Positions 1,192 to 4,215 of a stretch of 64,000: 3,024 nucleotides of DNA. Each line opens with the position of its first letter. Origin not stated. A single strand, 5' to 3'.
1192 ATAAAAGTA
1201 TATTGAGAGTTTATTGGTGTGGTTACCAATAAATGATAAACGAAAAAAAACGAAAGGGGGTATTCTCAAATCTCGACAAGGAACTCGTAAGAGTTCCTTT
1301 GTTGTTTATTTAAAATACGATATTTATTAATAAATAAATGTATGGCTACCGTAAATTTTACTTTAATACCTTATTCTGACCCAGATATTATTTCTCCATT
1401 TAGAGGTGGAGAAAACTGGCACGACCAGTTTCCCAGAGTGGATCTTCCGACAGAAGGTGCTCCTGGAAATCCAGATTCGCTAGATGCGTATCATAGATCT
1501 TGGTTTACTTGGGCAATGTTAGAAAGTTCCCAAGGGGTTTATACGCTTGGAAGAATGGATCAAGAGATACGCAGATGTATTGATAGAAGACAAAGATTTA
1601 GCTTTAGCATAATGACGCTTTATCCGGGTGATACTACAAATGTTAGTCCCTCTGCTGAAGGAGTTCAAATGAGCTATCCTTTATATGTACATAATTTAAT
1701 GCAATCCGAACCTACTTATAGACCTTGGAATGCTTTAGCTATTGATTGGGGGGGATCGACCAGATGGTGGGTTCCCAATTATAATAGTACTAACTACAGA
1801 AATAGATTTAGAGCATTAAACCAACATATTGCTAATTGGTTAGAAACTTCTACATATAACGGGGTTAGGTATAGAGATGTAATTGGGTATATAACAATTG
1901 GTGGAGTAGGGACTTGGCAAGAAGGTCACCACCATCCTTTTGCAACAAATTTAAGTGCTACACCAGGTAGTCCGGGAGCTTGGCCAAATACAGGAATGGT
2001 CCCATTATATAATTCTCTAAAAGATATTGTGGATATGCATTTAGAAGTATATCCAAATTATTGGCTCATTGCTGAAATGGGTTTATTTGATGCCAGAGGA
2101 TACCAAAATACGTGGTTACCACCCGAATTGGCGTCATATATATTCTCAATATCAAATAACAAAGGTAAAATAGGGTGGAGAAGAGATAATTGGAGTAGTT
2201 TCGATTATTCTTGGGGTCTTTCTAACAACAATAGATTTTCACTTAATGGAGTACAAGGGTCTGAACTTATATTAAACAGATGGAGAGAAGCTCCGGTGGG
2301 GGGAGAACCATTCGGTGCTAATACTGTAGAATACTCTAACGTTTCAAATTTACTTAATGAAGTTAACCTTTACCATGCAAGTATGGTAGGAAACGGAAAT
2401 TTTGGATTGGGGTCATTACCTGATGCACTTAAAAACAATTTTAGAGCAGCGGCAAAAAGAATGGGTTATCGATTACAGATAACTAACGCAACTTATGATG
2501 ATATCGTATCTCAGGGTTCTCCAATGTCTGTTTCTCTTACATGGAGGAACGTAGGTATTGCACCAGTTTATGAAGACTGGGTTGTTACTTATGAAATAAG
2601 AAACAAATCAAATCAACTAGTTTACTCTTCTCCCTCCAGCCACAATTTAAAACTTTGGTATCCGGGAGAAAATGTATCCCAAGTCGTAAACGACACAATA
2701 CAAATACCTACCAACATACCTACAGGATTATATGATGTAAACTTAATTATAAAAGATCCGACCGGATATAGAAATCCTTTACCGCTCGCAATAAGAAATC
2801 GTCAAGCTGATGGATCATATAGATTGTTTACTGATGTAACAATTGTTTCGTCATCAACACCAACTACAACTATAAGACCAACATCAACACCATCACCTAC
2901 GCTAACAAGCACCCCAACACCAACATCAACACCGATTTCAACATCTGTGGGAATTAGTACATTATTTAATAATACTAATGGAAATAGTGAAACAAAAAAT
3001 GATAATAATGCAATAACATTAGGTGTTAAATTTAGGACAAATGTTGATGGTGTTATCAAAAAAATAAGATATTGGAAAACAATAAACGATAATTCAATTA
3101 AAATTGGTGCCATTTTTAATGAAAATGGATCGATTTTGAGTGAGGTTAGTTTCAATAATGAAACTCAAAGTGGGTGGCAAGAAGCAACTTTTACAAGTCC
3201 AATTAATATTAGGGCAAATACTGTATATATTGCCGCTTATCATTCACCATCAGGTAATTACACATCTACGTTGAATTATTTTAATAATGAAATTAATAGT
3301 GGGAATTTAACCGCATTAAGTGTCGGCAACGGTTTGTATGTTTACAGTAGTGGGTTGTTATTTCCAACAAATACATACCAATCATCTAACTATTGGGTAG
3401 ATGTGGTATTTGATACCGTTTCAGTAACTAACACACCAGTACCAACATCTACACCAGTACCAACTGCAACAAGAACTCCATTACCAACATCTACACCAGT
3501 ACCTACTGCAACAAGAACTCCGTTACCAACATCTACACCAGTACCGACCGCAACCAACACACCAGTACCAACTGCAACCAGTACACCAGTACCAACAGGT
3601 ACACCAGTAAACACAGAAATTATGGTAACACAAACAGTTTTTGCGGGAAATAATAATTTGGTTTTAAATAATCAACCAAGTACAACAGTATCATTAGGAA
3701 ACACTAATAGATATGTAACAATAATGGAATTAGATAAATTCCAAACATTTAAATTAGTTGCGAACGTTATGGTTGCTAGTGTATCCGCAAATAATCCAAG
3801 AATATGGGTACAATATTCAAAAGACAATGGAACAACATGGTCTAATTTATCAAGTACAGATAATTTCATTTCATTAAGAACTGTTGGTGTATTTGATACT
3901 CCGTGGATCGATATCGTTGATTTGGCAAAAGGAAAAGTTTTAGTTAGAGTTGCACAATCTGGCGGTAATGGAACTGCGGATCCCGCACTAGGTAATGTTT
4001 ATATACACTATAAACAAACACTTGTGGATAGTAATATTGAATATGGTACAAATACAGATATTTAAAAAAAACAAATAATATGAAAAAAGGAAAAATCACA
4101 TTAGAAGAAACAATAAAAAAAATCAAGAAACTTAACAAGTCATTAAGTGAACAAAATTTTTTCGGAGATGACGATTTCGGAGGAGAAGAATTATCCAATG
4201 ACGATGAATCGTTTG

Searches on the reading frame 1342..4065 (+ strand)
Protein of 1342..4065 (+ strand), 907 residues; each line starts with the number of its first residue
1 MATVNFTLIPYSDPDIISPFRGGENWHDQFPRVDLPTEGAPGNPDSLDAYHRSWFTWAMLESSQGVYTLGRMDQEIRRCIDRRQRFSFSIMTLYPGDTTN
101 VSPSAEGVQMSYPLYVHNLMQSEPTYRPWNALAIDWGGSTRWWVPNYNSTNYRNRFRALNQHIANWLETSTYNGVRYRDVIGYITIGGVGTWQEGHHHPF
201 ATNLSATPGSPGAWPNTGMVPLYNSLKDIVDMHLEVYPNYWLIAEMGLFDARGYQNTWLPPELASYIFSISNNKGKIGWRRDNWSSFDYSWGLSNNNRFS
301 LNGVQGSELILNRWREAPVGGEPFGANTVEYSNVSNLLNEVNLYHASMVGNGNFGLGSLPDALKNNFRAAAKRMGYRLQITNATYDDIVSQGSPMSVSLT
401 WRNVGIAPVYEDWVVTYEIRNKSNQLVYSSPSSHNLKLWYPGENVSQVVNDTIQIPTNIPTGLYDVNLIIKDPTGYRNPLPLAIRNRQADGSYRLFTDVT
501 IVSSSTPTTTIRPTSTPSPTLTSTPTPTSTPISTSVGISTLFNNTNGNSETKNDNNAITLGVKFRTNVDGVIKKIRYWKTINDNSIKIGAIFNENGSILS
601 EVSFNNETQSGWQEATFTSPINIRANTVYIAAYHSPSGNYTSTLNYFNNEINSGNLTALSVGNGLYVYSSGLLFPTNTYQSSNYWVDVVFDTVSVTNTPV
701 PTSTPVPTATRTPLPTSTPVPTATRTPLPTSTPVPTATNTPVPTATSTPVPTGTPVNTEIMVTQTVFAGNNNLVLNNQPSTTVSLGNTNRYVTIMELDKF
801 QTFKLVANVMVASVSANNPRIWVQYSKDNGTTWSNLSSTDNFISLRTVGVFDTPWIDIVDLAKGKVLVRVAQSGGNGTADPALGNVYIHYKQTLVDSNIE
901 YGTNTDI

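Call 52: search_protein_families(library=pfam, proteins=[window:1342-4065:+], max_evalue=0.00001)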
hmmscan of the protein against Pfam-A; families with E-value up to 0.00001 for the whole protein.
window:1342-4065:+ (907 aa): 2 families
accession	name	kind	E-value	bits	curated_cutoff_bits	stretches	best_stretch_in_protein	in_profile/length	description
PF13313.11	DUF4082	-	3.9e-42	144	28.4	1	549-686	6-143/143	Domain of unknown function (DUF4082)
PF16116.10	DUF4832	-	3.5e-20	73.1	29.2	1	315-474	37-201/216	Domain of unknown function (DUF4832)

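Call 53: search_protein_families(library=phrogs, proteins=[window:1342-4065:+], max_evalue=0.00001)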
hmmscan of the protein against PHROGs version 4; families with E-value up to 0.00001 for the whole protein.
window:1342-4065:+ (907 aa): 1 family
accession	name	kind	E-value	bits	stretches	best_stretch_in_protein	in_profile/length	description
phrog_15511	-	unknown function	3e-07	30.9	0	692-775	209-290/511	-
